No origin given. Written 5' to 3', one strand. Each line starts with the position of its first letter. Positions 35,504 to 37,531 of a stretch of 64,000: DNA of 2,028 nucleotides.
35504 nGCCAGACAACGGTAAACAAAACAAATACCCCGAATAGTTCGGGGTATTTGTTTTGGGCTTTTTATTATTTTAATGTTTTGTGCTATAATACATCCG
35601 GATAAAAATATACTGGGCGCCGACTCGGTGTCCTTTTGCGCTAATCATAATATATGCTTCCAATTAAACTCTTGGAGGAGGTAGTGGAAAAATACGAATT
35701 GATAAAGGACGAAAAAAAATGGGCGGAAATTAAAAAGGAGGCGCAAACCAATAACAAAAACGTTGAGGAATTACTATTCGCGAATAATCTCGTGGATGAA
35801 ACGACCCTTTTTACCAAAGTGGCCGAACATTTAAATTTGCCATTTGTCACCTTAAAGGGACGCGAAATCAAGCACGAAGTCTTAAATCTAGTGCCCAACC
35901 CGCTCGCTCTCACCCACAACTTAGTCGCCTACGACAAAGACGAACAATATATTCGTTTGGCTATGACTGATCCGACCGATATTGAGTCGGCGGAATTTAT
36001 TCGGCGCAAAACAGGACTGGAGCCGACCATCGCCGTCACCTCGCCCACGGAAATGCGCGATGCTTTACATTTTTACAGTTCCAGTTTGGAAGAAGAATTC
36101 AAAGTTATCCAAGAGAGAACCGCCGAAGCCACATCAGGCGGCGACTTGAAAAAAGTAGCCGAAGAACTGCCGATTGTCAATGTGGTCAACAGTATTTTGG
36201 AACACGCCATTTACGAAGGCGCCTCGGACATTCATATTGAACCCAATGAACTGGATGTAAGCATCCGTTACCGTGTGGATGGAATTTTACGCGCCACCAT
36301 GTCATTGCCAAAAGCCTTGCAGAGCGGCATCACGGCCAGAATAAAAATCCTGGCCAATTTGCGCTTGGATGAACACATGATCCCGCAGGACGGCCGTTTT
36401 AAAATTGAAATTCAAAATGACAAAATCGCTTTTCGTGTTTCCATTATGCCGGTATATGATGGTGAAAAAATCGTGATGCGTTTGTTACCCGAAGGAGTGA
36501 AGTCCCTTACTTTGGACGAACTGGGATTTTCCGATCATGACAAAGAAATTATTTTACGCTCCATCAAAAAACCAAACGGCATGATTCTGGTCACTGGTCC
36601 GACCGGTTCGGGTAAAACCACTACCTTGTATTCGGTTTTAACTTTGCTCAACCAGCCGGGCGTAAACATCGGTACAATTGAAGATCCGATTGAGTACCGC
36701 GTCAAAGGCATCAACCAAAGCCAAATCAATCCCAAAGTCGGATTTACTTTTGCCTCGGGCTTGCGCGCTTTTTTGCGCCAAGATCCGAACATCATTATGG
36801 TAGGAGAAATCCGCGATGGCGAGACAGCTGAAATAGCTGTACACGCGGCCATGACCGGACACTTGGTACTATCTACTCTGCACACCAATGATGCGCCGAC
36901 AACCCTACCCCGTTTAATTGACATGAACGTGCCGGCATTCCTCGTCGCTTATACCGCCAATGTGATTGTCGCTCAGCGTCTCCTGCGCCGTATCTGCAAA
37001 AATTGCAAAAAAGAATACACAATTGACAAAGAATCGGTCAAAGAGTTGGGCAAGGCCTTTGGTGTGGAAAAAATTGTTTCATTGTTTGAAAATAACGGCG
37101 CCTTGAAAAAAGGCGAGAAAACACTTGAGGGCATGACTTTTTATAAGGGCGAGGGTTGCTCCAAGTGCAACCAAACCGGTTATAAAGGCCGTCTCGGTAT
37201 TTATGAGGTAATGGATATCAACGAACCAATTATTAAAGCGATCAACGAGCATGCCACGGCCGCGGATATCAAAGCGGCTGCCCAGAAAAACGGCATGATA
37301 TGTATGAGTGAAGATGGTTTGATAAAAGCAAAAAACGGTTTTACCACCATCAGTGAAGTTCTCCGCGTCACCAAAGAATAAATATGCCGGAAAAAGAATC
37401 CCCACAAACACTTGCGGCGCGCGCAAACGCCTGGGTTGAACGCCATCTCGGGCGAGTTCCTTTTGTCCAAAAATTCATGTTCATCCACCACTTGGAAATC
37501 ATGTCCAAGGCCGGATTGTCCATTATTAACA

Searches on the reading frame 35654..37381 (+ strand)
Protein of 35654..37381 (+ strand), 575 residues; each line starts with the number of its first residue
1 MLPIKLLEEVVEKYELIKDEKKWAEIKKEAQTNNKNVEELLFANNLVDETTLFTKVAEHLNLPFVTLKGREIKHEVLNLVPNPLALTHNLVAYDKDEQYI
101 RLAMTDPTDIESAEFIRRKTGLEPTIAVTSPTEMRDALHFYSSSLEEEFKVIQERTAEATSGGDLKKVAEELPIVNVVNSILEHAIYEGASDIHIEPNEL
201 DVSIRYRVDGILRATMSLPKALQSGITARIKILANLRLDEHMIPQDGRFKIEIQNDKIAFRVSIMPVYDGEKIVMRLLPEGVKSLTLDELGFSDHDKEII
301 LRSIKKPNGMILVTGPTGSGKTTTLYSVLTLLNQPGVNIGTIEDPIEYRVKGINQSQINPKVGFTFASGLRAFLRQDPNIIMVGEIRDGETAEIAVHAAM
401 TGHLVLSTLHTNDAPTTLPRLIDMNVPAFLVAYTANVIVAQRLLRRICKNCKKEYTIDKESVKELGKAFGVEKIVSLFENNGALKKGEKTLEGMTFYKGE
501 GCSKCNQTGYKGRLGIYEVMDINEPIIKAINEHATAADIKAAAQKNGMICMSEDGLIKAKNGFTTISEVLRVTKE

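Call 83: search_protein_families(library=pfam, proteins=[window:35654-37381:+], max_evalue=0.001)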
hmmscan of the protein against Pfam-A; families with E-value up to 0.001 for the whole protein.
window:35654-37381:+ (575 aa): 4 families
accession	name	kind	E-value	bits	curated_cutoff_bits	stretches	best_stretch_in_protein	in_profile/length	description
PF00437.27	T2SSE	-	2.8e-127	424.8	24.9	1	170-571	4-370/370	Type II/IV secretion system protein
PF05157.20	MshEN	-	2.3e-10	40.8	23.1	1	60-144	1-86/90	MshEN domain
PF25199.1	nSTAND_NTPase5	-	4e-05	23.9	34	1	303-350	36-84/145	Novel STAND NTPase 5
PF13401.12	AAA_22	-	0.00035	21.3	27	1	307-339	4-34/130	AAA domain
